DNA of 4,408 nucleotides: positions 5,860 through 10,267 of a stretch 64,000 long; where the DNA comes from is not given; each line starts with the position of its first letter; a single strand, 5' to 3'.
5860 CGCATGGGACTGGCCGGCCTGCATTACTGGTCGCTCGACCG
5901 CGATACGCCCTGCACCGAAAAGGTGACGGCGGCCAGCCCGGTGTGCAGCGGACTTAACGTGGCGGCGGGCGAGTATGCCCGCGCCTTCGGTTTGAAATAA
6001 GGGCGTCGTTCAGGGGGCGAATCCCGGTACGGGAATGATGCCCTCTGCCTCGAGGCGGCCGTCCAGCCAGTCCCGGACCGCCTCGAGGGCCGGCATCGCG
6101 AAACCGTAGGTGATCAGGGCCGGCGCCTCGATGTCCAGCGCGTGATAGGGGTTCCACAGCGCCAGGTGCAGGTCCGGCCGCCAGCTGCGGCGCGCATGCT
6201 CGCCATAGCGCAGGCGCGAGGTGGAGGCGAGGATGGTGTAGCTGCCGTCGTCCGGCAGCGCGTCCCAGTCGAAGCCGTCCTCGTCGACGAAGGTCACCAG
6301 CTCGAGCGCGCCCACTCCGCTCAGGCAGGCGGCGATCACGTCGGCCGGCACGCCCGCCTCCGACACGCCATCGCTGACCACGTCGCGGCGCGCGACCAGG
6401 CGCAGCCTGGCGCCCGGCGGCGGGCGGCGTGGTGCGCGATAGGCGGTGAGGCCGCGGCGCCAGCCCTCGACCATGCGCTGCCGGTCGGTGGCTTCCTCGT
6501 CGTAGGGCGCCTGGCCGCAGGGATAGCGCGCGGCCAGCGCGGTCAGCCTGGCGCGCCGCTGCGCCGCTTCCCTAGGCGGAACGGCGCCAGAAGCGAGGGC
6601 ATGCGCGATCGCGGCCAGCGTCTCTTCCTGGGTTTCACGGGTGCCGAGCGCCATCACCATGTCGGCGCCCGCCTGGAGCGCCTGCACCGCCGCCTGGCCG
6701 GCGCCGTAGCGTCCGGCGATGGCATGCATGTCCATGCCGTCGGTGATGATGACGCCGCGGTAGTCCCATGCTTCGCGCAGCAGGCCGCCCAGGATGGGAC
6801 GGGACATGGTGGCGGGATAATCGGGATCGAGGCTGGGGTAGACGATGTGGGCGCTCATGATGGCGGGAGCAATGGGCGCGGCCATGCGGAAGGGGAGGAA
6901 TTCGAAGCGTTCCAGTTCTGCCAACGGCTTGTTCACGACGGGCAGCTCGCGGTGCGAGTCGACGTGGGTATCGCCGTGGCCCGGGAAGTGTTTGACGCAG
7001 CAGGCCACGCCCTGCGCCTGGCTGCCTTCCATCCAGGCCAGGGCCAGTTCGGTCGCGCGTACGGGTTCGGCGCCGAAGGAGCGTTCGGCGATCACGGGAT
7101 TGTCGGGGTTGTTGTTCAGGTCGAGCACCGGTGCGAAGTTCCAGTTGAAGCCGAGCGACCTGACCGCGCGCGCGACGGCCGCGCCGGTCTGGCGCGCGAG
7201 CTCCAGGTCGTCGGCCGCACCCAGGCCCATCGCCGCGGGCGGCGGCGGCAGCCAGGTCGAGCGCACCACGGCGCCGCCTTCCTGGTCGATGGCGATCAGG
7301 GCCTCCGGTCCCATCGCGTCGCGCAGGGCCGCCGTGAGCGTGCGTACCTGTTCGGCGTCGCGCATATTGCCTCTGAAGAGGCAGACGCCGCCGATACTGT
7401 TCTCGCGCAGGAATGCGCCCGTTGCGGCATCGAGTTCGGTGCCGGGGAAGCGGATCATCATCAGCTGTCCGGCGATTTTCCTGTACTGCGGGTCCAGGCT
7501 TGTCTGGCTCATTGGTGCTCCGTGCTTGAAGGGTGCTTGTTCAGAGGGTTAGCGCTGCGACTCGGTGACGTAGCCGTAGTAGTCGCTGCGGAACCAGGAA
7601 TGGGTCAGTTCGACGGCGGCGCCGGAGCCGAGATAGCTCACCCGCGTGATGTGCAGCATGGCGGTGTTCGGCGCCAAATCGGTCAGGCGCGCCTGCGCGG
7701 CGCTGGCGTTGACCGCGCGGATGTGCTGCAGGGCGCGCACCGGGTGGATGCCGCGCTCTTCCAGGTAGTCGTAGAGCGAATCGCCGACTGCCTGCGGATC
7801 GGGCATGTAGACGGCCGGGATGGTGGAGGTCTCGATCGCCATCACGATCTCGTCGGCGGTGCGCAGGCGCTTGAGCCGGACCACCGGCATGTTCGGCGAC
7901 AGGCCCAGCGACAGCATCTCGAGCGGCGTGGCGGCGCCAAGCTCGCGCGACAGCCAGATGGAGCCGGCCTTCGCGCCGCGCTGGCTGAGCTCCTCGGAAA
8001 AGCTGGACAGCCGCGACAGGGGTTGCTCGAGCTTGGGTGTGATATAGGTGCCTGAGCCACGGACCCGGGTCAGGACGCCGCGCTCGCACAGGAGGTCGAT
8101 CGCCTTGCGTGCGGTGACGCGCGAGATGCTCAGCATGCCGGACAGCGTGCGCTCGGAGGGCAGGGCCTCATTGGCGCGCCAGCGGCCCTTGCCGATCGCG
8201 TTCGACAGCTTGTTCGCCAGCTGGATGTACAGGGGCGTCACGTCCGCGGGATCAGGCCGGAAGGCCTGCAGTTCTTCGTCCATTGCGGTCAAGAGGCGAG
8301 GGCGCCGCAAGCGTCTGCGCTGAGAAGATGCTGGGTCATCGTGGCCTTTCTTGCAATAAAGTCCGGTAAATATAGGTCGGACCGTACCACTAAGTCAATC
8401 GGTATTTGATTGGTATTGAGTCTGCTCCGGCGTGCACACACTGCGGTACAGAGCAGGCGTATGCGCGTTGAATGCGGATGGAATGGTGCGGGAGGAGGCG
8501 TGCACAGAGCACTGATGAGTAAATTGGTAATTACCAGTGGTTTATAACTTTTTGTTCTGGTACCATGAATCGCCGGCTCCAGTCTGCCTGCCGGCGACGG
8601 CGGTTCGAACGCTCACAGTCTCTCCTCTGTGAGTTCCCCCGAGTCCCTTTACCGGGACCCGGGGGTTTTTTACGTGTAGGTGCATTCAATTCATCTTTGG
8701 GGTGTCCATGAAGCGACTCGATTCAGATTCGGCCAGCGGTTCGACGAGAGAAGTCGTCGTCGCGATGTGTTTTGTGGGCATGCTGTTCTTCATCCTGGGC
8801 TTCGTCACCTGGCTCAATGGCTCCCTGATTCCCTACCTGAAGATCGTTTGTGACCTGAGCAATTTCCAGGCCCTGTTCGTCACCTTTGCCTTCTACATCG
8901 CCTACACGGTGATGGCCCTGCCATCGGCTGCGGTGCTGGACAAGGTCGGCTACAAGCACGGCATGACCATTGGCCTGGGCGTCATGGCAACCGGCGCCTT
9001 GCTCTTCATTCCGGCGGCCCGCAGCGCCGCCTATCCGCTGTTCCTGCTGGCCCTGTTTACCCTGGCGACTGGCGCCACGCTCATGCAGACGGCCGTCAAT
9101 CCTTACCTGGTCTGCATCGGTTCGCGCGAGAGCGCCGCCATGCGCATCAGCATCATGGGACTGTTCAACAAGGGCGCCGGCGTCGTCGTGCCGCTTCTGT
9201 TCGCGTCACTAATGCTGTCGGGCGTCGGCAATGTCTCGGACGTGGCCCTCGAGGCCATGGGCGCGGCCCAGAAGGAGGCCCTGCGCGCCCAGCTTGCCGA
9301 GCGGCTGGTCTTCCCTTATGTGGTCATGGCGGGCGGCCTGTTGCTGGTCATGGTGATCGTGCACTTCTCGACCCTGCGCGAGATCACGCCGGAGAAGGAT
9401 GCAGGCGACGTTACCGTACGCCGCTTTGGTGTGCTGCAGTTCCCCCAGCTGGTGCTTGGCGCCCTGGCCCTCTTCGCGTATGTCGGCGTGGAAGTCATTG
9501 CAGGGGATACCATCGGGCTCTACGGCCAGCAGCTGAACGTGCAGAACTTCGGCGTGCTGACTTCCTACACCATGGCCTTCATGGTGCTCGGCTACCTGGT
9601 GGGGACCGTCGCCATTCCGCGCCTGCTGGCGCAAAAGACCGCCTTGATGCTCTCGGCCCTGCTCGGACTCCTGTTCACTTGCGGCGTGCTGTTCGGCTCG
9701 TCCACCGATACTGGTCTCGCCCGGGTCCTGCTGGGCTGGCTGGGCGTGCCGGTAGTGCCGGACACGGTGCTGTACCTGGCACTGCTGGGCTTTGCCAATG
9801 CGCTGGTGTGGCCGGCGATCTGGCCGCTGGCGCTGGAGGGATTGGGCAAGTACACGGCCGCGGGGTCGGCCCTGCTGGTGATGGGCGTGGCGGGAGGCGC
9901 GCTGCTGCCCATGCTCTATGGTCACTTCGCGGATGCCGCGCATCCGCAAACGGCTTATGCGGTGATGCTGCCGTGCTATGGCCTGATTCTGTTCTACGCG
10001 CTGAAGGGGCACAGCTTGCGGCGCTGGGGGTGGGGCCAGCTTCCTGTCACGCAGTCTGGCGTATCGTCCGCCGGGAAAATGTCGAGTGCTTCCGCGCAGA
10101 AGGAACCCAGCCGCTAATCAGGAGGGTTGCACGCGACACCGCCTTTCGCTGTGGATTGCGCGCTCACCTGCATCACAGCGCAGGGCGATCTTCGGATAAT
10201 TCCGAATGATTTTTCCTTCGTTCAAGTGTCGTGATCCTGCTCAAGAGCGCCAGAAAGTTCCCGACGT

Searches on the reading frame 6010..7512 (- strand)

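Call 39: search_protein_families(library=pfam, proteins=[window:6010-7512:-], max_evalue=0.00001)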
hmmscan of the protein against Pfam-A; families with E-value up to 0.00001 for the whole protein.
window:6010-7512:- (500 aa): 1 family
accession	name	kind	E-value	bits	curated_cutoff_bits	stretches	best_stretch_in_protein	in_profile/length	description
PF00933.27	Glyco_hydro_3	-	1.5e-71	241.9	27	1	15-324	7-314/316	Glycosyl hydrolase family 3 N terminal domain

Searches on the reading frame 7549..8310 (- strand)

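Call 39: search_protein_families(library=pfam, proteins=[window:7549-8310:-], max_evalue=0.00001)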
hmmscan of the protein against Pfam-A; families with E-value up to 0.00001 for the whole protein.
window:7549-8310:- (253 aa): 2 families
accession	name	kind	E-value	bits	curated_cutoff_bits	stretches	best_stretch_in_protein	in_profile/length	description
PF07702.18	UTRA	-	7.6e-36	123.5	23.8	1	111-245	2-140/141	UTRA domain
PF00392.27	GntR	-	6e-15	55.1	27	1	28-90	2-64/64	Bacterial regulatory proteins, gntR family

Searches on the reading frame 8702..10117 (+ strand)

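Call 3: search_protein_families(library=pfam, proteins=[window:8702-10117:+], max_evalue=0.01)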
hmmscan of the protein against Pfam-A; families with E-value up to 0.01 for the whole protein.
window:8702-10117:+ (471 aa): 1 family
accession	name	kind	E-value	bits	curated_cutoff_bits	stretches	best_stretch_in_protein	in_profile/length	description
PF07690.21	MFS_1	-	5.4e-14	52.3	33.4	1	27-402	3-346/347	Major Facilitator Superfamily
